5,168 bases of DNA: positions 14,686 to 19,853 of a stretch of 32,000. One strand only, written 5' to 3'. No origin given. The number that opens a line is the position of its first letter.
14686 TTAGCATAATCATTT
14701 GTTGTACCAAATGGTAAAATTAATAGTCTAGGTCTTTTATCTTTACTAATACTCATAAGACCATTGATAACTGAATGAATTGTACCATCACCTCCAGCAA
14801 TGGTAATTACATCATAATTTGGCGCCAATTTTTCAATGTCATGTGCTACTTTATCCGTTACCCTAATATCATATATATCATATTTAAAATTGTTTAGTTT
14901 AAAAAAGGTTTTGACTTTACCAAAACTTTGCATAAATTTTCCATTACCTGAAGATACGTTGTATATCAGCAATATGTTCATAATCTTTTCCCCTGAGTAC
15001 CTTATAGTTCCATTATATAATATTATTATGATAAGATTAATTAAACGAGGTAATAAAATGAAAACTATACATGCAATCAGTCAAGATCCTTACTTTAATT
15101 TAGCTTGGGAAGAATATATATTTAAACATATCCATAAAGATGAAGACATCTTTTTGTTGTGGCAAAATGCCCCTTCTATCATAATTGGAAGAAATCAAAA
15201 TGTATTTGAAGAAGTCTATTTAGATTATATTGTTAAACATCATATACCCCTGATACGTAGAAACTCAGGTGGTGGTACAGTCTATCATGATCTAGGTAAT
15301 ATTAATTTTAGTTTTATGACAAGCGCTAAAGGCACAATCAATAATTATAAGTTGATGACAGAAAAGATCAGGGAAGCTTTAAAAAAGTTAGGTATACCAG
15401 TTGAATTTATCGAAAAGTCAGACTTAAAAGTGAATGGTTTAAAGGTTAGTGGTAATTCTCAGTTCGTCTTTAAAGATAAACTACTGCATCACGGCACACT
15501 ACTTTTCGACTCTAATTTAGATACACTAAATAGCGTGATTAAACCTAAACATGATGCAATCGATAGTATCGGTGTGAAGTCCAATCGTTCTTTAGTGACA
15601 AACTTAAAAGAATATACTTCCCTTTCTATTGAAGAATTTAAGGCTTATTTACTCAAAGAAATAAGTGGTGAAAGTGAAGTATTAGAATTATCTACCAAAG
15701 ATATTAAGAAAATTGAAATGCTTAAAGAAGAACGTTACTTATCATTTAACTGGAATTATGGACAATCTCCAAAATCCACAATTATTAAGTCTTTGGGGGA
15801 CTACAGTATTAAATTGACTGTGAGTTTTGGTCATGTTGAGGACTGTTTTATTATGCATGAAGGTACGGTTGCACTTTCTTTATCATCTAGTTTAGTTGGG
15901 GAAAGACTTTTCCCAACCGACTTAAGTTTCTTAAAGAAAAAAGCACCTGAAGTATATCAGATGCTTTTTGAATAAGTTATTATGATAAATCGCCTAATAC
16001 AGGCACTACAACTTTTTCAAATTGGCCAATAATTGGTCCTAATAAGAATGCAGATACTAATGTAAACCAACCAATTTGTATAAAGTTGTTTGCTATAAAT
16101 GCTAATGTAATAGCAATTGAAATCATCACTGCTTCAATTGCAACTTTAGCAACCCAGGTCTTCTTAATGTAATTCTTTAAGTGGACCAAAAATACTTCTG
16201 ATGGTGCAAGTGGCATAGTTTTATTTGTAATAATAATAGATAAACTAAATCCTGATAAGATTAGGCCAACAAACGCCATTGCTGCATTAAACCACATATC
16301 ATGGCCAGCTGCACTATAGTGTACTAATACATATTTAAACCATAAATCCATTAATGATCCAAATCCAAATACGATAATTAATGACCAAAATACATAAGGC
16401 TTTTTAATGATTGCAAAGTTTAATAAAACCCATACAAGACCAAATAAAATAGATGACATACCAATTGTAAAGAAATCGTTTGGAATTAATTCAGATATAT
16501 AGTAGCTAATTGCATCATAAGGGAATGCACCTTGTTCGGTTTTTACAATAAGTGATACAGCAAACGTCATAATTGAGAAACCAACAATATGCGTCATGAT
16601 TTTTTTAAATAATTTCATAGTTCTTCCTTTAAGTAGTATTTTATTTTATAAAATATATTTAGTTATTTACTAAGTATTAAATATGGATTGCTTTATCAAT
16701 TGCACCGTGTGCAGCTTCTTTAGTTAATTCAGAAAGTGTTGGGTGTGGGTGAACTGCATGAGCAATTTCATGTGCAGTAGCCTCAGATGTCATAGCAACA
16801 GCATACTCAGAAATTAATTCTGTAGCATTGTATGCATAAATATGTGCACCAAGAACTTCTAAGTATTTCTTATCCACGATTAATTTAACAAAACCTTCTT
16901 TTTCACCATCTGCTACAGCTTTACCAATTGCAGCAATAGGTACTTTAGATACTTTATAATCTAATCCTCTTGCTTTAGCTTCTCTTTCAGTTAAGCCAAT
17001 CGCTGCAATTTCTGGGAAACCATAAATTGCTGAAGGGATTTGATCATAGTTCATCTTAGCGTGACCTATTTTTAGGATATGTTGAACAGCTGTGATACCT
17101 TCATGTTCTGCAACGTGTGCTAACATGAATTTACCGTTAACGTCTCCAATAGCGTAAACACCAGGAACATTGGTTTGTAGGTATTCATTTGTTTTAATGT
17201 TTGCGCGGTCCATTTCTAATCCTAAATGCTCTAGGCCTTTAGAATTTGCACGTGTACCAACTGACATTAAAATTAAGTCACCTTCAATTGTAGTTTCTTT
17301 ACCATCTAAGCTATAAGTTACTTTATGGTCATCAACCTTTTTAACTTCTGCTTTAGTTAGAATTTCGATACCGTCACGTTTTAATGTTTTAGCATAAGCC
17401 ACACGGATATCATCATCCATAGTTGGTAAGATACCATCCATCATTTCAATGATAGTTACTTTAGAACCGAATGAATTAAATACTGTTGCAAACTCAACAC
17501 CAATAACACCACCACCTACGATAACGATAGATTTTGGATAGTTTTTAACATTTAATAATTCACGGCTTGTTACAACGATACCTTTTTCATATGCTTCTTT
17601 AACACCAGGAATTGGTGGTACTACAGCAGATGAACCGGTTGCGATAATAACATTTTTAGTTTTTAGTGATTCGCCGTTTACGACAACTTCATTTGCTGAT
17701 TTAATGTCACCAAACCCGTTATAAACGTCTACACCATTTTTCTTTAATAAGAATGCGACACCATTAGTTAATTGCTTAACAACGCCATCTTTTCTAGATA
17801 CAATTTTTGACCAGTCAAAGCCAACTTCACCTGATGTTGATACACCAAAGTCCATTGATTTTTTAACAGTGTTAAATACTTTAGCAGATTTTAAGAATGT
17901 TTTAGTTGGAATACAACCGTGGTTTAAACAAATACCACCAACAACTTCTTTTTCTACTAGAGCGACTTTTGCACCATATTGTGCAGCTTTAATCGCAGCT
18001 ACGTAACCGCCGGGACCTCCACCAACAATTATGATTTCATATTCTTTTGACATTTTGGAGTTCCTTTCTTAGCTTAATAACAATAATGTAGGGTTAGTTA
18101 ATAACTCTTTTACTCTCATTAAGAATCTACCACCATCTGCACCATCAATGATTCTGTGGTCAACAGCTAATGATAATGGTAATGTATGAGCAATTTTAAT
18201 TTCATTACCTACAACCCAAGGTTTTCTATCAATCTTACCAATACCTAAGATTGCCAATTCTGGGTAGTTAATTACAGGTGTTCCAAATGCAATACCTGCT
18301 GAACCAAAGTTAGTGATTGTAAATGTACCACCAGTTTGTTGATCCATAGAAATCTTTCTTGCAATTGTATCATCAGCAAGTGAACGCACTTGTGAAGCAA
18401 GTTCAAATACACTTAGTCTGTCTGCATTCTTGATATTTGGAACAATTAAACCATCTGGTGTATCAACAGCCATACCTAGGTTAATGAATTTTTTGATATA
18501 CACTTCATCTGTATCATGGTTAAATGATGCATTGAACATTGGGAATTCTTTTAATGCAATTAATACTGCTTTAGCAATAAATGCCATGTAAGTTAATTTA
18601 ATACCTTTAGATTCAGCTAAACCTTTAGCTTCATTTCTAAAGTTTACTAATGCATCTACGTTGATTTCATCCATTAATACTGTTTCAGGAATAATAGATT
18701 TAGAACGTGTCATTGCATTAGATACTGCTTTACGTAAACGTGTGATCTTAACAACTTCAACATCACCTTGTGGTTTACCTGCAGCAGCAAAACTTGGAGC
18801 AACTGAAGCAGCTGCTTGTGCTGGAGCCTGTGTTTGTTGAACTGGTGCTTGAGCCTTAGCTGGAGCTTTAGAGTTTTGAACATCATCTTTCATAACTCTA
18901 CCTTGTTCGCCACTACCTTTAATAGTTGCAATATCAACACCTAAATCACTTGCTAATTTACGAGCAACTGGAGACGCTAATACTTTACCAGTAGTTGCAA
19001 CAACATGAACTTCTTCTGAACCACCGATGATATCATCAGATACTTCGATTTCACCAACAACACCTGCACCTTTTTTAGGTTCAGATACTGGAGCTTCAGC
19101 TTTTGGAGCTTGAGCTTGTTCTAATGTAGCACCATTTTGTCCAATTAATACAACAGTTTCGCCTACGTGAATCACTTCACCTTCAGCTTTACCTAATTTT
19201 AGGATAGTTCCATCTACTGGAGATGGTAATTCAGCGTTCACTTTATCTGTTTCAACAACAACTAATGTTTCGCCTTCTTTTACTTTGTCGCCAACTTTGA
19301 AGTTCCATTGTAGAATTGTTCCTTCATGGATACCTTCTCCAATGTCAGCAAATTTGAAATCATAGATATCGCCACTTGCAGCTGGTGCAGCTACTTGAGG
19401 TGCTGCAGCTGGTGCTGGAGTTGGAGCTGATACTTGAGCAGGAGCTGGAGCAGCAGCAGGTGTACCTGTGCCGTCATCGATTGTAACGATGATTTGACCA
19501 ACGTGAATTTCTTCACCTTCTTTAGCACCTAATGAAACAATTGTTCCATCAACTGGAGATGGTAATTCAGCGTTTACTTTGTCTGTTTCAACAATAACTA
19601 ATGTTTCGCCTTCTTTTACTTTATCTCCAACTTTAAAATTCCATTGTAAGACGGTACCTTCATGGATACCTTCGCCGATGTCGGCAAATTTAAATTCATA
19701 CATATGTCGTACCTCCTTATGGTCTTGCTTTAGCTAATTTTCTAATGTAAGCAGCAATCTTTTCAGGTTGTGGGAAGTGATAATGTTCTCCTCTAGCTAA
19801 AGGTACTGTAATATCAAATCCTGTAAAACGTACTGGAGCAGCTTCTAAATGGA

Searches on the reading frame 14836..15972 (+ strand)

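Call 82: search_protein_families(library=pfam, proteins=[window:14836-15972:+], max_evalue=0.001)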
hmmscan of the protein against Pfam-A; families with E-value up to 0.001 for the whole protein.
window:14836-15972:+ (379 aa): 3 families
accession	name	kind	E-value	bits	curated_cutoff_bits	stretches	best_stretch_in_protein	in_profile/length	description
PF21948.1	LplA-B_cat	-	4.4e-64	216.6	27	1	84-276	1-199/200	Lipoyl protein ligase A/B catalytic domain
PF03099.24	BPL_LplA_LipB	-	2e-06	28.2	21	1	133-227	22-133/133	Biotin/lipoate A/B protein ligase family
PF04139.18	Rad9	-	0.00073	19.5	25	0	194-316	118-235/253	Rad9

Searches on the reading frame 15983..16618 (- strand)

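Call 82: search_protein_families(library=pfam, proteins=[window:15983-16618:-], max_evalue=0.001)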
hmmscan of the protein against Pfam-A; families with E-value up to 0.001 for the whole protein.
window:15983-16618:- (212 aa): 1 family
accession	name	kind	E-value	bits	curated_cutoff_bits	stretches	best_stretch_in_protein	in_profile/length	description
PF19700.5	DUF6198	-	5.5e-05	23.4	27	1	8-202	12-203/217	Family of unknown function (DUF6198)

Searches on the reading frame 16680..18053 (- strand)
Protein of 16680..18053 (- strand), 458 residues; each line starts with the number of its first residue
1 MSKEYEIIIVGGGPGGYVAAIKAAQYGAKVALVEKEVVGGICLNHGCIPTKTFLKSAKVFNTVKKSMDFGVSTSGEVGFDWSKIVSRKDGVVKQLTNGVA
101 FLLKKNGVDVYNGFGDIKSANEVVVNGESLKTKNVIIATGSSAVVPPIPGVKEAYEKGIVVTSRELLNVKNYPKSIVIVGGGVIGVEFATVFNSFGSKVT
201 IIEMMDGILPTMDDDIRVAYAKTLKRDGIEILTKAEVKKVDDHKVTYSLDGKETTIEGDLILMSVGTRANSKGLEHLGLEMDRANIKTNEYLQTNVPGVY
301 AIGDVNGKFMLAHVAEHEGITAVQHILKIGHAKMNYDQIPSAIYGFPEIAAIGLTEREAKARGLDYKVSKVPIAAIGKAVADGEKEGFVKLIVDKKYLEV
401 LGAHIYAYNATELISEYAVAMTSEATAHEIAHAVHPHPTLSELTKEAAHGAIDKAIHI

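Call 82: search_protein_families(library=pfam, proteins=[window:16680-18053:-], max_evalue=0.001)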
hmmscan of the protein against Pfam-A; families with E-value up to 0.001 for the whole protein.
window:16680-18053:- (458 aa): 14 families
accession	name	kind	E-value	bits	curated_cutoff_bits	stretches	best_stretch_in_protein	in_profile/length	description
PF07992.20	Pyr_redox_2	-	1.5e-85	287.6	26.1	1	5-319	1-291/291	Pyridine nucleotide-disulphide oxidoreductase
PF02852.28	Pyr_redox_dim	-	7.8e-36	123.1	25.3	1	339-448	1-110/110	Pyridine nucleotide-disulphide oxidoreductase, dimerisation domain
PF00070.33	Pyr_redox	-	1.3e-23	83.7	22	1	175-244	1-70/82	Pyridine nucleotide-disulphide oxidoreductase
PF13738.12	Pyr_redox_3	-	2e-17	63.9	30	1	122-303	115-305/305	Pyridine nucleotide-disulphide oxidoreductase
PF12831.13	FAD_oxidored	-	1.4e-08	34.9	27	1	6-52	1-48/416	FAD dependent oxidoreductase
PF03486.20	HI0933_like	-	2.6e-08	34.1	50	1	6-36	2-32/244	HI0933-like protein Rossmann domain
PF13450.12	NAD_binding_8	-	6.2e-08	33.2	21.9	1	9-42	1-35/68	NAD(P)-binding Rossmann-like domain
PF01134.28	GIDA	-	3.9e-07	29.9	22.1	1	7-50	2-43/391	Glucose inhibited division protein A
PF01266.30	DAO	-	5.6e-07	29.8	27.9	0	7-39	2-35/353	FAD dependent oxidoreductase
PF01262.27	AlaDh_PNT_C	-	1.3e-06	28.4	23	0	173-227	28-82/214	Alanine dehydrogenase/PNT, C-terminal domain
PF01494.25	FAD_binding_3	-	6.2e-06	26.1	22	0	5-35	2-32/349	FAD binding domain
PF00890.30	FAD_binding_2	-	7.6e-06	25.8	20.4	1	7-38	2-33/414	FAD binding domain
PF13434.12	Lys_Orn_oxgnase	-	0.00064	19.4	21.3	0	126-189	142-204/339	L-lysine 6-monooxygenase/L-ornithine 5-monooxygenase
PF01946.23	Thi4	-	0.00086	19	26.2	0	4-40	17-54/235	Thi4 family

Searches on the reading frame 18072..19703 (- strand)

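Call 82: search_protein_families(library=pfam, proteins=[window:18072-19703:-], max_evalue=0.001)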
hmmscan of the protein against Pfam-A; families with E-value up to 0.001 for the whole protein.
window:18072-19703:- (544 aa): 9 families
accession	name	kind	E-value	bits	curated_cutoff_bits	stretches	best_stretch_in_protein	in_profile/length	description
PF00198.28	2-oxoacid_dh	-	5.9e-81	271.7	23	1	314-543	3-232/232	2-oxoacid dehydrogenases acyltransferase (catalytic domain)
PF00364.28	Biotin_lipoyl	-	7.8e-44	147.8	22.1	2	3-75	2-73/73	Biotin-requiring enzyme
PF02817.22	E3_binding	-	6.9e-16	58.6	23.7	1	241-276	1-36/36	e3 binding domain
PF01597.25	GCV_H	-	9.8e-10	38.8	22.2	1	24-58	40-74/122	Glycine cleavage H-protein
PF13533.13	Biotin_lipoyl_2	-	1.9e-09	37.5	29.8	0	49-76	5-32/32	Biotin-lipoyl like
PF05896.17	NQRA_N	-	3.4e-05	24.4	25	0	21-72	42-90/94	NqrA N-terminal barrel-sandwich hybrid domain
PF07831.19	PYNP_C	-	6.6e-05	22.9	27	0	132-151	35-54/75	Pyrimidine nucleoside phosphorylase C-terminal domain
PF09891.15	DUF2118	-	0.00014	22.2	20.5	0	16-58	88-131/149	Uncharacterized protein conserved in archaea (DUF2118)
PF16576.10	HlyD_D23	-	0.00023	21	30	0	44-77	108-141/214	Barrel-sandwich domain of CusB or HlyD membrane-fusion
